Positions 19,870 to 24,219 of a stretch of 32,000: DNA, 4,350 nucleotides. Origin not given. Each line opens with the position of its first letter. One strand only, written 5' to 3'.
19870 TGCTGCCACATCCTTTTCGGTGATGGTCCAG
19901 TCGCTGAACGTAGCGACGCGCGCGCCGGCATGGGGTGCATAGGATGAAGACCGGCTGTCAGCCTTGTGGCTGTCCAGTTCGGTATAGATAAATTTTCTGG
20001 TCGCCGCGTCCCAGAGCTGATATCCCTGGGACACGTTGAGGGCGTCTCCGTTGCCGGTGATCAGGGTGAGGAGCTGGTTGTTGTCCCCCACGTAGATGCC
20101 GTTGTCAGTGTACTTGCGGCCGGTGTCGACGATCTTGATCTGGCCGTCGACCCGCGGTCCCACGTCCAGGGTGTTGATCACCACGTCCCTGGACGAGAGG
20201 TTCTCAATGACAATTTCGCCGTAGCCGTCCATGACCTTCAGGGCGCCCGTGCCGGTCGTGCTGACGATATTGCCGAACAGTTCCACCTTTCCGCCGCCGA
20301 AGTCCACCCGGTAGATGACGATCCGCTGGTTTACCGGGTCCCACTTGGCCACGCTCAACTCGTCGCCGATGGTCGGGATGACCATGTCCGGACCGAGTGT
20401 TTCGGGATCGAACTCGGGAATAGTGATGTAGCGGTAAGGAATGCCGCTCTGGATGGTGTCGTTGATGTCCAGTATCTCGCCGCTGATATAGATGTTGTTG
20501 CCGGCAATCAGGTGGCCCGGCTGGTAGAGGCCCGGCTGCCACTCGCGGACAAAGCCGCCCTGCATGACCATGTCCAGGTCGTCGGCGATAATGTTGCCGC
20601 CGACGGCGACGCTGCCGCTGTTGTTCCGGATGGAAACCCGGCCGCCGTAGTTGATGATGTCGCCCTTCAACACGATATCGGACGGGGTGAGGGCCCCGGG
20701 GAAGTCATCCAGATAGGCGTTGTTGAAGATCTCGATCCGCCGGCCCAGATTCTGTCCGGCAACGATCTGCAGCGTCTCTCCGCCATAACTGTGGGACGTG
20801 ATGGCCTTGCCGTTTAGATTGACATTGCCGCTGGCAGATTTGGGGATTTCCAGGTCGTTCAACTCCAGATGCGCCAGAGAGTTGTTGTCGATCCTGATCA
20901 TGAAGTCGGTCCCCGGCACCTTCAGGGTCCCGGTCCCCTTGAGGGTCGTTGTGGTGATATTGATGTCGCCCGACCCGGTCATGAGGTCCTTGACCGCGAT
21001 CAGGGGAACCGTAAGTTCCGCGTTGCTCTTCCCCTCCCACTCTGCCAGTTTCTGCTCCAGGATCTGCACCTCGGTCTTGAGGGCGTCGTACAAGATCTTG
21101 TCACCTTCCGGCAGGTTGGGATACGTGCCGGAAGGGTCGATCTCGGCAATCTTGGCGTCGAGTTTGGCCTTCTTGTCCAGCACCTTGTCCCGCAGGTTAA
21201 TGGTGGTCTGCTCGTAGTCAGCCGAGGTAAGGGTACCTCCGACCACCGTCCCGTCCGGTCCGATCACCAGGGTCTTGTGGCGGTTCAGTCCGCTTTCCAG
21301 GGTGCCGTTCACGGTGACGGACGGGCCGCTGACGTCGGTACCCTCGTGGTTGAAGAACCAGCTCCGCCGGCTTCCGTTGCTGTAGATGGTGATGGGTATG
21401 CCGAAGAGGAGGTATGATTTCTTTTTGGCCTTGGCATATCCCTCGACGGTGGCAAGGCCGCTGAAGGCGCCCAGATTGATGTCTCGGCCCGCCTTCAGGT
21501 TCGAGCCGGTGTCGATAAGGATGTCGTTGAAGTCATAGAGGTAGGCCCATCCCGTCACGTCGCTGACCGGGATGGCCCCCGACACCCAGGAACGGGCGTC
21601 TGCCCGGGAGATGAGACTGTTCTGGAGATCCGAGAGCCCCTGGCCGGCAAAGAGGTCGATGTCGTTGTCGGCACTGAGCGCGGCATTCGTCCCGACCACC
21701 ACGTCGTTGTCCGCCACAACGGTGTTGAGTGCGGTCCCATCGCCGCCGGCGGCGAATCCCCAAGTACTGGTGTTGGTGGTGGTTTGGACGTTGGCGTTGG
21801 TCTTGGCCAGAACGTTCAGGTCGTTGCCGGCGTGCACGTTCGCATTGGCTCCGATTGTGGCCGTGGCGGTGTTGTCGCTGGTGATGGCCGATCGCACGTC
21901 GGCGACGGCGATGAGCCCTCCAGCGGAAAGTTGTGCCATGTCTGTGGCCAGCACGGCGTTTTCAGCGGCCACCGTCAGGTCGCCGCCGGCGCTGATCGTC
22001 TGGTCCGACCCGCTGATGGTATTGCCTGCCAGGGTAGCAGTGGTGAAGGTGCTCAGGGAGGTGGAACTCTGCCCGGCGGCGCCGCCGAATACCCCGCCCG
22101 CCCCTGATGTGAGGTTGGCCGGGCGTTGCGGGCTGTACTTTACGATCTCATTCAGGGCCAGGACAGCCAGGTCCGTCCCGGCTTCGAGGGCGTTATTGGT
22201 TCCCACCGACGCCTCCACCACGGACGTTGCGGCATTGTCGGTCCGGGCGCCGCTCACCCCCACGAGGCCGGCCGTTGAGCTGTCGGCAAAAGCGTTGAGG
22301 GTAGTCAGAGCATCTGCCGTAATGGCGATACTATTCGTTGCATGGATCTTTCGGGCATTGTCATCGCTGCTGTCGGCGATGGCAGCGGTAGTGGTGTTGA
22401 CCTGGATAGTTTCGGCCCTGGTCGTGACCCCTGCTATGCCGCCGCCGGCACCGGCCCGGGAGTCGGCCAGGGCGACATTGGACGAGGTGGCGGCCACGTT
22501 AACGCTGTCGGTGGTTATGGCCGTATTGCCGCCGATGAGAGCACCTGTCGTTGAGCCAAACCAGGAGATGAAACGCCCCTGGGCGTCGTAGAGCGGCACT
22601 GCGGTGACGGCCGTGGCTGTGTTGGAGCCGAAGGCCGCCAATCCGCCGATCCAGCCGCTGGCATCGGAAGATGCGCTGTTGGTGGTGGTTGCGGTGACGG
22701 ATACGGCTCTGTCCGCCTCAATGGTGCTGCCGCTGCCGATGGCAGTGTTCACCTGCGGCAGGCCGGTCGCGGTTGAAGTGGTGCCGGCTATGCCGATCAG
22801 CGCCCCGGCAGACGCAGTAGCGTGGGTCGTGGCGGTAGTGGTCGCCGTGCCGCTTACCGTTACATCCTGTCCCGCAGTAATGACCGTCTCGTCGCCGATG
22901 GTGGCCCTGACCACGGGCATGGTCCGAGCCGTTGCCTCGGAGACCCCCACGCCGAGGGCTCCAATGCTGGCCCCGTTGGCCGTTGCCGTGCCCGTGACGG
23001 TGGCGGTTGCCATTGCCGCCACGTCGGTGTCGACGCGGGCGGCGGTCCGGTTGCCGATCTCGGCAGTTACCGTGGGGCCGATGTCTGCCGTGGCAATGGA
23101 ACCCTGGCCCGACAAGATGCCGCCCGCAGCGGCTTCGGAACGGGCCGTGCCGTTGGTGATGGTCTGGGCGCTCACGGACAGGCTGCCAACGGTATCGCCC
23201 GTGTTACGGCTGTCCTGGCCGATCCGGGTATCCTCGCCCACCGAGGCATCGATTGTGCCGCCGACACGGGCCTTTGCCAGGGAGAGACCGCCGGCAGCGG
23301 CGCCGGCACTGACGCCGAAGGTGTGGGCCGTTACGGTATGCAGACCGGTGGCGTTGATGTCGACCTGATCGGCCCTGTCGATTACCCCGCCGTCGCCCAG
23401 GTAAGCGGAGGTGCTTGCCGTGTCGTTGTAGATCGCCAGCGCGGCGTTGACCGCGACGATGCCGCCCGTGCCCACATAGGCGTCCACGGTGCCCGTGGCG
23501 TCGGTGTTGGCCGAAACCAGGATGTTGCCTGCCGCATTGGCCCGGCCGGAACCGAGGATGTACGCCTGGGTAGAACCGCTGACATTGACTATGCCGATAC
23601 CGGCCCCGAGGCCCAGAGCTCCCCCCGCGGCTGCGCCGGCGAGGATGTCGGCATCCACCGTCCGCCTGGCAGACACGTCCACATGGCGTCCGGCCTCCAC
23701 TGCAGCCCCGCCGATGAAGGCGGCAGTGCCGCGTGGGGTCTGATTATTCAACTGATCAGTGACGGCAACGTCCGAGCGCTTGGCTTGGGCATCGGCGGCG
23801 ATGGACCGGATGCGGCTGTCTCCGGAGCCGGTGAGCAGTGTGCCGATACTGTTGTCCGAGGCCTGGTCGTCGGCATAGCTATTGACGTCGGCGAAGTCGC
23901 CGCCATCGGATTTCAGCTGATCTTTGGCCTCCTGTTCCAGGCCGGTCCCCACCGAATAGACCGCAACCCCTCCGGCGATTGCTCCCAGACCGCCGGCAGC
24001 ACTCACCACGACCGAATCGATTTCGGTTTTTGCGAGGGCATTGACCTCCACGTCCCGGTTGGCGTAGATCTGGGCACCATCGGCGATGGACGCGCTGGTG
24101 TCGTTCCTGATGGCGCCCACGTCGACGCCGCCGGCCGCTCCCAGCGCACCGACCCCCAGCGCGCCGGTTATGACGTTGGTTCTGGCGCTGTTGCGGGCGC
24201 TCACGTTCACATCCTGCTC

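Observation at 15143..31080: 16-kb two-partner secretion operon encoding a 4,713-aa exoprotein with composite architecture and no recognizable effector/immunity logic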

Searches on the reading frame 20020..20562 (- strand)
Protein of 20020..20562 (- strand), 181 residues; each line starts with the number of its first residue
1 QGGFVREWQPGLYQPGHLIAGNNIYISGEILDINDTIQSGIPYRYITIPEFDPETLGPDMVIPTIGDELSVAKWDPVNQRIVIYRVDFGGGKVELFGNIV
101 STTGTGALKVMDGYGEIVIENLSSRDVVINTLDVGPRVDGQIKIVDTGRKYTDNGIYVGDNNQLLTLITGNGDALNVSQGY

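Call 55: find_related_loci(query=A4, collection=genome_contigs, flank=10000)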
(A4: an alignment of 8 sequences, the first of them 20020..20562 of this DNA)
Query A4 (181 aa) in genome_contigs; peptide patterns used: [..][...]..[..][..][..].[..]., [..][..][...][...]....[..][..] (x = any residue, [..] = any of these).
62 stretches matched a pattern; 12 encode a relative of the query (tblastn E <= 1e-3); 11 distinct loci.
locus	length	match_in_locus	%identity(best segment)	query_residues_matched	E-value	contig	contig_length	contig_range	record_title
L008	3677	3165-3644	59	1-153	2e-58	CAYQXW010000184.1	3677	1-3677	MAG TPA_asm: uncultured Planctomycetales bacterium isolate SRP220891_co4_133 genome assembly, contig: NODE_47472_length_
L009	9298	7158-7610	56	4-149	4e-43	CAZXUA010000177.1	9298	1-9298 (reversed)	MAG TPA_asm: uncultured Desulfatiglans sp. isolate binchicken_co43_301 genome assembly, contig: NODE_13231_length_9298_c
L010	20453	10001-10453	55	4-149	3e-42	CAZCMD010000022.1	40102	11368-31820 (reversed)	MAG TPA_asm: uncultured Desulfatiglans sp. isolate SRP192927_co6_207 genome assembly, contig: NODE_1576_length_40102_cov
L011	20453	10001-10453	55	4-149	9e-42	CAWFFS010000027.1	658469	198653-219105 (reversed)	MAG: uncultured delta proteobacterium isolate MFD02416.bin.2.25 genome assembly, contig: contig_93480, whole genome shot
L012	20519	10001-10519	53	4-179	3e-37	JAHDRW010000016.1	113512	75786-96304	MAG: Deltaproteobacteria bacterium isolate SV3-B1.1 k141_96354, whole genome shotgun sequence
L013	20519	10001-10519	52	4-179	8e-37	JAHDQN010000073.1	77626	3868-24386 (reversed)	MAG: Deltaproteobacteria bacterium isolate SM3-B3m k141_24436, whole genome shotgun sequence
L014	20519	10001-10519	53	4-179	2e-36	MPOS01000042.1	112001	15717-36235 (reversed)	MAG: Deltaproteobacteria bacterium Phox-21 k99_19152, whole genome shotgun sequence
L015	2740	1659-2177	51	4-179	4e-36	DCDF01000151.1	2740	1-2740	MAG TPA_asm: Syntrophaceae bacterium UBA1062 UBA1062_contig_10966, whole genome shotgun sequence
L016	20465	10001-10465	44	2-149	1e-30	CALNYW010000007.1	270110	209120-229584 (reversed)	MAG: uncultured Gammaproteobacteria bacterium isolate HOU_bin.0085 genome assembly, contig: contig_16544, whole genome s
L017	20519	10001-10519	54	4-179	6e-38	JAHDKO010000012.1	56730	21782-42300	MAG: Deltaproteobacteria bacterium isolate LM3-B1m k141_32408, whole genome shotgun sequence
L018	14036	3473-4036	32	2-155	7e-12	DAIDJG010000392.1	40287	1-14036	MAG TPA_asm: Singulisphaera sp. isolate clean19 k141_836221, whole genome shotgun sequence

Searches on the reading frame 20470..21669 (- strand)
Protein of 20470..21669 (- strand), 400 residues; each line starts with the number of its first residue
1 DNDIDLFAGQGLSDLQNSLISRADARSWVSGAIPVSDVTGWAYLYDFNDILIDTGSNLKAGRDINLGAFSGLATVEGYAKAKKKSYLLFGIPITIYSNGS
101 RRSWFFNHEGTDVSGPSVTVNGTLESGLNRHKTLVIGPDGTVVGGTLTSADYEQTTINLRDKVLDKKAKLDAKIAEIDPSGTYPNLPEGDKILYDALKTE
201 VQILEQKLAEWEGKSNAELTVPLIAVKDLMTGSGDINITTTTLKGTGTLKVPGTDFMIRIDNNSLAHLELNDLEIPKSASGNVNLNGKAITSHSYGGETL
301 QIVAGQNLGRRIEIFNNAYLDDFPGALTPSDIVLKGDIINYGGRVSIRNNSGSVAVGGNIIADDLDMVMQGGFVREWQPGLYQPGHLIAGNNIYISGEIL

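Call 10: search_protein_families(library=pfam, proteins=[window:20470-21669:-], max_evalue=1)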
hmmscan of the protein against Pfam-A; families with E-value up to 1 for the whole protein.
window:20470-21669:- (400 aa): 2 families
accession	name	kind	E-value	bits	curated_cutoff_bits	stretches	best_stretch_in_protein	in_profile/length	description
PF13349.12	DUF4097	-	0.039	13.7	22.9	1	229-366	103-179/247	Toastrack DUF4097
PF10988.14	DUF2807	-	0.26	11.5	24.2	1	189-291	27-126/181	Putative auto-transporter adhesin, head GIN domain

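Call 11: search_protein_families(library=ncbifam, proteins=[window:20470-21669:-], max_evalue=1)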
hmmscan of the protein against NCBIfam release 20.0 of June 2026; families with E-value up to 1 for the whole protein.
window:20470-21669:- (400 aa): 0 families

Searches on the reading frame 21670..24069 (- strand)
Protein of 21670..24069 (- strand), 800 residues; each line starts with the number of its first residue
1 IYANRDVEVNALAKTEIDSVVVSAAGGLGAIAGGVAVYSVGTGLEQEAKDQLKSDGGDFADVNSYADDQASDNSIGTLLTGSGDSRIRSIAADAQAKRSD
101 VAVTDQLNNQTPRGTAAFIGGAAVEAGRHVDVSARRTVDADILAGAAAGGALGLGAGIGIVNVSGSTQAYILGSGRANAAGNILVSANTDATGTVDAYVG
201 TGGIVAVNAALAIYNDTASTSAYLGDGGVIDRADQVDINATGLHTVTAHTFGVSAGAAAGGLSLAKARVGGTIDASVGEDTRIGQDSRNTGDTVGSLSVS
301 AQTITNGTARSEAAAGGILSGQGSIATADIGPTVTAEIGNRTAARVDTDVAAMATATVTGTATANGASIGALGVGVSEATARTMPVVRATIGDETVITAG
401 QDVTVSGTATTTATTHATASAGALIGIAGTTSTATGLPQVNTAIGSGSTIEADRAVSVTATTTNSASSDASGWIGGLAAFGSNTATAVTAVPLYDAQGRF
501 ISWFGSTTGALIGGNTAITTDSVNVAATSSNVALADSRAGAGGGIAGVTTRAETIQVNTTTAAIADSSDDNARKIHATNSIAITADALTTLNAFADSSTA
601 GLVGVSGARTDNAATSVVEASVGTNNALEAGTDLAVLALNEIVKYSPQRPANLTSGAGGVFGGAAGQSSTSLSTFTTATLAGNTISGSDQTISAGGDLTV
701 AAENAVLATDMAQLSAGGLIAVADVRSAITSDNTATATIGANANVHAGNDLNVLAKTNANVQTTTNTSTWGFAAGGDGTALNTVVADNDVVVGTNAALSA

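Call 10: search_protein_families(library=pfam, proteins=[window:21670-24069:-], max_evalue=1)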
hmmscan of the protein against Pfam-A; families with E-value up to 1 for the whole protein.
window:21670-24069:- (800 aa): 0 families

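Call 11: search_protein_families(library=ncbifam, proteins=[window:21670-24069:-], max_evalue=1)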
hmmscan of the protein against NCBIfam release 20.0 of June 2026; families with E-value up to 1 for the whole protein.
window:21670-24069:- (800 aa): 1 family
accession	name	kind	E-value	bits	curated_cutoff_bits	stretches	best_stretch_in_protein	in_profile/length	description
NF012206.1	LktA_tand_53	repeat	0.0053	16.9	50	6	150-203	1-51/53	tandem repeat-containing filamentous protein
